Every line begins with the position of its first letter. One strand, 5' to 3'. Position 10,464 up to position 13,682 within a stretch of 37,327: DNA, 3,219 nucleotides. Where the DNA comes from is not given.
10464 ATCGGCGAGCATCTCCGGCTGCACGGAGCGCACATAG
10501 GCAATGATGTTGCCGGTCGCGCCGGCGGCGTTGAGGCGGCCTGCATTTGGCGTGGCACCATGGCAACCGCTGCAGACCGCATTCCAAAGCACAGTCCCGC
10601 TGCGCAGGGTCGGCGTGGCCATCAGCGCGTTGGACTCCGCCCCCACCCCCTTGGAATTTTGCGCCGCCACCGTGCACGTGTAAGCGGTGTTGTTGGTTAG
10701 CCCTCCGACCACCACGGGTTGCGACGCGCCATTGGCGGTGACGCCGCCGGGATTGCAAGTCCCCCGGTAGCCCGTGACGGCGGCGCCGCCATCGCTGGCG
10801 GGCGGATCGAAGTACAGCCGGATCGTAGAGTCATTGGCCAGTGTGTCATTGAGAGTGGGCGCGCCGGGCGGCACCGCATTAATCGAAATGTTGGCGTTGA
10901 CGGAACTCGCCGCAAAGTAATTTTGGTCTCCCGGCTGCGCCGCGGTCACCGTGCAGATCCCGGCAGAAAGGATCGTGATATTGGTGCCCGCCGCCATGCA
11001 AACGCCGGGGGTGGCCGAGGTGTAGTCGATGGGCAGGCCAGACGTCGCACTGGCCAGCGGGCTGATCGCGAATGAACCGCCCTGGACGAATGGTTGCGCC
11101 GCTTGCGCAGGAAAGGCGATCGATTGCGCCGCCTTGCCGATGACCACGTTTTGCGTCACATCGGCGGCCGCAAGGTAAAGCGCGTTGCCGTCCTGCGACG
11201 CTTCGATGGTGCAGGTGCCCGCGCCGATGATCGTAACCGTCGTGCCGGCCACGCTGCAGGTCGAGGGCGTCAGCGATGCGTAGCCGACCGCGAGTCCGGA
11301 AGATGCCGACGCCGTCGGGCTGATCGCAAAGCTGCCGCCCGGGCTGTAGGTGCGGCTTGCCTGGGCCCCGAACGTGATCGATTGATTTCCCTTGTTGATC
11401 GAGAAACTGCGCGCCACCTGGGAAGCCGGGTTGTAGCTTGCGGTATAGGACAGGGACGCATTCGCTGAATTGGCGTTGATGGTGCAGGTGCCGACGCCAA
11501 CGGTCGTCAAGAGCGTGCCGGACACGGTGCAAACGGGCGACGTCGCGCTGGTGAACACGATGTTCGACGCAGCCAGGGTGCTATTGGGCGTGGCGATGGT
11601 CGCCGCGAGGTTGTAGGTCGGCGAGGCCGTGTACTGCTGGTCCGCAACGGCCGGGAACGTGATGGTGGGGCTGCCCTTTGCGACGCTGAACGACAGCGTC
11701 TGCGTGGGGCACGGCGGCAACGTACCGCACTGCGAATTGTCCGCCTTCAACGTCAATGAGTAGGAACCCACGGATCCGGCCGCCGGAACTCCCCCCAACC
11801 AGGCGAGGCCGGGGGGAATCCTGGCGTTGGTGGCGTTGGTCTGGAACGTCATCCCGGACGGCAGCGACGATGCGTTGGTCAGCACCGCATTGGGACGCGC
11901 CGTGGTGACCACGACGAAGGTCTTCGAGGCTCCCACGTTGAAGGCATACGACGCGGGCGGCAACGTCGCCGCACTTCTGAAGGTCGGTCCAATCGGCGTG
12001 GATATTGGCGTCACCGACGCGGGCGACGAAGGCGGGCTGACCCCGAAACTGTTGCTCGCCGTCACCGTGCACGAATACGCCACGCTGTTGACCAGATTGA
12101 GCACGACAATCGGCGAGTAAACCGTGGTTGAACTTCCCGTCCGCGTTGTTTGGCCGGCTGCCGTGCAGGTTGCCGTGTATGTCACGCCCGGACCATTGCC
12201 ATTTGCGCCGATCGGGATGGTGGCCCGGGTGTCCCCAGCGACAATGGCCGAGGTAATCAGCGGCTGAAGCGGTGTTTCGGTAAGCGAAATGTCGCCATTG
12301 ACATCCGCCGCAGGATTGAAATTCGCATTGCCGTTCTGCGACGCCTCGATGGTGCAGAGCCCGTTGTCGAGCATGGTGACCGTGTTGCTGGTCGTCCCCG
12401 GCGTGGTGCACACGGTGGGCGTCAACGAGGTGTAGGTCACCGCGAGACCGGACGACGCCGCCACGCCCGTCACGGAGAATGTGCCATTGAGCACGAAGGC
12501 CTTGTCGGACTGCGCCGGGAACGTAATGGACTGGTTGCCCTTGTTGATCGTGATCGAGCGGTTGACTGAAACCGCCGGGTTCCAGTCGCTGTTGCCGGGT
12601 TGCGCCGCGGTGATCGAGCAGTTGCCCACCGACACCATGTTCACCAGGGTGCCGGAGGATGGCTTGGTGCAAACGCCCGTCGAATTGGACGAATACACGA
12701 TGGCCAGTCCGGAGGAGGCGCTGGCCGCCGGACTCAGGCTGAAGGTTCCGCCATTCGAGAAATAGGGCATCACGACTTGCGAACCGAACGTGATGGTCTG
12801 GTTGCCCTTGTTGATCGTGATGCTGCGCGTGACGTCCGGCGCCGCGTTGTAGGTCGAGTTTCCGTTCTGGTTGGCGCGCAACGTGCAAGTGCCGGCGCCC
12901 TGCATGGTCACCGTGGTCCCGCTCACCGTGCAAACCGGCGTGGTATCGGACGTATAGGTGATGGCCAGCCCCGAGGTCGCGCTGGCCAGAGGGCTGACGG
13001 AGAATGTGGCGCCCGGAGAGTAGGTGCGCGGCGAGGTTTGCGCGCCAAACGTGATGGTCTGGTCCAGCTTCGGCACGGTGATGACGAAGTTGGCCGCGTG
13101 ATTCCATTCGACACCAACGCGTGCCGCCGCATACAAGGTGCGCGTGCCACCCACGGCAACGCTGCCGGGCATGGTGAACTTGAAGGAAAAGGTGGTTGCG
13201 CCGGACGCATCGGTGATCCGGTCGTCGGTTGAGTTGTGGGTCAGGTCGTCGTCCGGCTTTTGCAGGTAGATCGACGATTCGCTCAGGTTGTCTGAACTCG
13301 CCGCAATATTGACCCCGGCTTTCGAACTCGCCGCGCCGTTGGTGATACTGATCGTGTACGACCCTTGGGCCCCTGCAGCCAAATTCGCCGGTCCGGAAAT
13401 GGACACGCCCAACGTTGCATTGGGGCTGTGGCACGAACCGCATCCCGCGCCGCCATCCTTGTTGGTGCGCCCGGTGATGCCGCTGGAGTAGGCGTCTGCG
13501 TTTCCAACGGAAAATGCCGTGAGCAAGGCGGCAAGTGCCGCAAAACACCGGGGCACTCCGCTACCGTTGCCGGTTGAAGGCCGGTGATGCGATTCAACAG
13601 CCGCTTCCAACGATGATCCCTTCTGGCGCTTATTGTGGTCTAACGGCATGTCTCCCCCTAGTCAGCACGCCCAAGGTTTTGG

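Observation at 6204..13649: The giant secreted protein is built from a ~770-aa super-repeat, each copy embedding a class-I cytochrome-c-like domain, and ends in a dockerin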

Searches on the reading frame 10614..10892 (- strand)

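Call 39: search_protein_families(library=pfam, proteins=[window:10614-10892:-], max_evalue=1)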
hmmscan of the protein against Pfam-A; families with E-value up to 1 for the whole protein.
seq(93 aa): 2 families
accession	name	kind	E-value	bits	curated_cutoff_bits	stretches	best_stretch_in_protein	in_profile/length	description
PF00041.27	fn3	-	2.4e-09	37.7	25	1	19-90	11-81/84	Fibronectin type III domain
PF25059.1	FN3_DSCAM-DSCAML_C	-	0.049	14.4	39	1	53-86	40-73/89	DSCAM/DSCAML C-terminal Fn3-like domain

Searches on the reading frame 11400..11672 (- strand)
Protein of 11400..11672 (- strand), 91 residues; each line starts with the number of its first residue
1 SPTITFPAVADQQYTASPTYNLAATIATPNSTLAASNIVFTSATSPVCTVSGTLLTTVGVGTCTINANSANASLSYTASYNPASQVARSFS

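Call 39: search_protein_families(library=pfam, proteins=[window:11400-11672:-], max_evalue=1)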
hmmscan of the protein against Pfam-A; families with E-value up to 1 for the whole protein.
seq(91 aa): 3 families
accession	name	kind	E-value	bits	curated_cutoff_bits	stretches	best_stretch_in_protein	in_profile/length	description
PF22359.2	Big-like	-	0.035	14.8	27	1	39-68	4-34/48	Bacterial Ig-like domain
PF18492.6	ORF_2_N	-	0.1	13.2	29.2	1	18-59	18-61/122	Open reading frame 2 N-terminal domain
PF12284.13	HoxA13_N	-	0.28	12.1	27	1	15-78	13-75/122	Hox protein A13 N terminal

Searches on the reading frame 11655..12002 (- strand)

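Call 39: search_protein_families(library=pfam, proteins=[window:11655-12002:-], max_evalue=1)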
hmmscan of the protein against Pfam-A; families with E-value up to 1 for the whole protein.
seq(116 aa): 1 family
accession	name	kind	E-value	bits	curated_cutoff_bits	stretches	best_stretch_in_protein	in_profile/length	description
PF05345.18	He_PIG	-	0.0019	19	24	1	16-91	8-83/96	Putative Ig domain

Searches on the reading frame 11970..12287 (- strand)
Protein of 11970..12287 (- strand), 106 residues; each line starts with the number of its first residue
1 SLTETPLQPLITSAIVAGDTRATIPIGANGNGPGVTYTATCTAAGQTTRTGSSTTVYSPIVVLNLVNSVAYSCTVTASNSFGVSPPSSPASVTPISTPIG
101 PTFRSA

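Call 39: search_protein_families(library=pfam, proteins=[window:11970-12287:-], max_evalue=1)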
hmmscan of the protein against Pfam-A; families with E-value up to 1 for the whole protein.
seq(106 aa): 1 family
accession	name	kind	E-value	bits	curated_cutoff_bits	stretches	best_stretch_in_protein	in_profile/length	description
PF00041.27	fn3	-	0.0027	18.3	25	1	29-92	24-83/84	Fibronectin type III domain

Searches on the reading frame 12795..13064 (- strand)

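Call 39: search_protein_families(library=pfam, proteins=[window:12795-13064:-], max_evalue=1)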
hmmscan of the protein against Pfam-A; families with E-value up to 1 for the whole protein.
seq(90 aa): 1 family
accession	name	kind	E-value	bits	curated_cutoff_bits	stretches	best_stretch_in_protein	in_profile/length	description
PF06357.16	Omega-toxin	-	0.24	11.7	22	1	57-70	19-32/37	Omega-atracotoxin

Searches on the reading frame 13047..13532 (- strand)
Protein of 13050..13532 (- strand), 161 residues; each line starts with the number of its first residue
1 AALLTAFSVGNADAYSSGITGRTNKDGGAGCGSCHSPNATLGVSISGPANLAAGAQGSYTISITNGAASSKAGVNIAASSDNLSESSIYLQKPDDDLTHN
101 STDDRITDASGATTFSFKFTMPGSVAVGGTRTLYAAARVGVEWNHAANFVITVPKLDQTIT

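Call 29: search_protein_families(library=pfam, proteins=[window:13050-13530:-], max_evalue=0.1)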
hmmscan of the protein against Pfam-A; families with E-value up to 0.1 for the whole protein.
window:13050-13530:- (160 aa): 0 families

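Call 39: search_protein_families(library=pfam, proteins=[window:13050-13532:-], max_evalue=1)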
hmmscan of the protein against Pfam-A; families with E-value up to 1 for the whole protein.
seq(161 aa): 1 family
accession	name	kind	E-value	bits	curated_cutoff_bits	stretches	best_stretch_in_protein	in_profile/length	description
PF02369.22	Big_1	-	0.086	13.4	34.9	1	98-128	48-77/93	Bacterial Ig-like domain (group 1)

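Call 91: search_solved_structures(query=A4, max_evalue=10, show_alignments=2)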
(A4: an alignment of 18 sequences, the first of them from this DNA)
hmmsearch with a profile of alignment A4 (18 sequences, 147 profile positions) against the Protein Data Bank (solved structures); distinct sequences matched with E-value up to 10: 2.
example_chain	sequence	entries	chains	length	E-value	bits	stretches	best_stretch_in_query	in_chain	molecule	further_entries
9l08_A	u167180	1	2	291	0.0045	20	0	17-33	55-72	Covalently Connected Cytochrome c555 trimer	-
1kdi_A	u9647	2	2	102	0.46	13.5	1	38-119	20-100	PLASTOCYANIN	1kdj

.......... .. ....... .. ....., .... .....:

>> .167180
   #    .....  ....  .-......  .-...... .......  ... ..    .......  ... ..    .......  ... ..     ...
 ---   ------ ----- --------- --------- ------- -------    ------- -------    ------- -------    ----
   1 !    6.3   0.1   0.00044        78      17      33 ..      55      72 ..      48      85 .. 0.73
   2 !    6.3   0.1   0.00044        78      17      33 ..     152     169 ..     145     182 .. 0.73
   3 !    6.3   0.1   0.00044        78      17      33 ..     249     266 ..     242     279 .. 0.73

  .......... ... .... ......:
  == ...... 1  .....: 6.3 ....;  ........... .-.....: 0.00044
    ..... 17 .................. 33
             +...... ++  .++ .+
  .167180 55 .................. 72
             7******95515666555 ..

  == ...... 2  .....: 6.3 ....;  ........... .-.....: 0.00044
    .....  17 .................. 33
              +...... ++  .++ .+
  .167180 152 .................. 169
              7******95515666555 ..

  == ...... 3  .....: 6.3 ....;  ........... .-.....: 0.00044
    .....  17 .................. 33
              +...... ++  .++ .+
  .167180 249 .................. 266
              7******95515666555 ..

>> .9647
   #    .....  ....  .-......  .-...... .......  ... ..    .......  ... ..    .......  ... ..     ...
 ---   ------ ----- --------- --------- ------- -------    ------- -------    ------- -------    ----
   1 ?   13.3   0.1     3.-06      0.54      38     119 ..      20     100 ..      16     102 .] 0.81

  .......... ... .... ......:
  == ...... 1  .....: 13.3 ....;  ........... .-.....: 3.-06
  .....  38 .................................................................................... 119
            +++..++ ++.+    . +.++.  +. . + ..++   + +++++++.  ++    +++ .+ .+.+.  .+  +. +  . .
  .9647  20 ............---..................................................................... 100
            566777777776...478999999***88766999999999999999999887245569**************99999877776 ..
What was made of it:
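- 13071..13490 (-): N-terminal choice-of-anchor V domain (aa 54-193) with a third haem motif, CGSCH at aa 70-74. No relative in the PDB by sequence (call 91).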
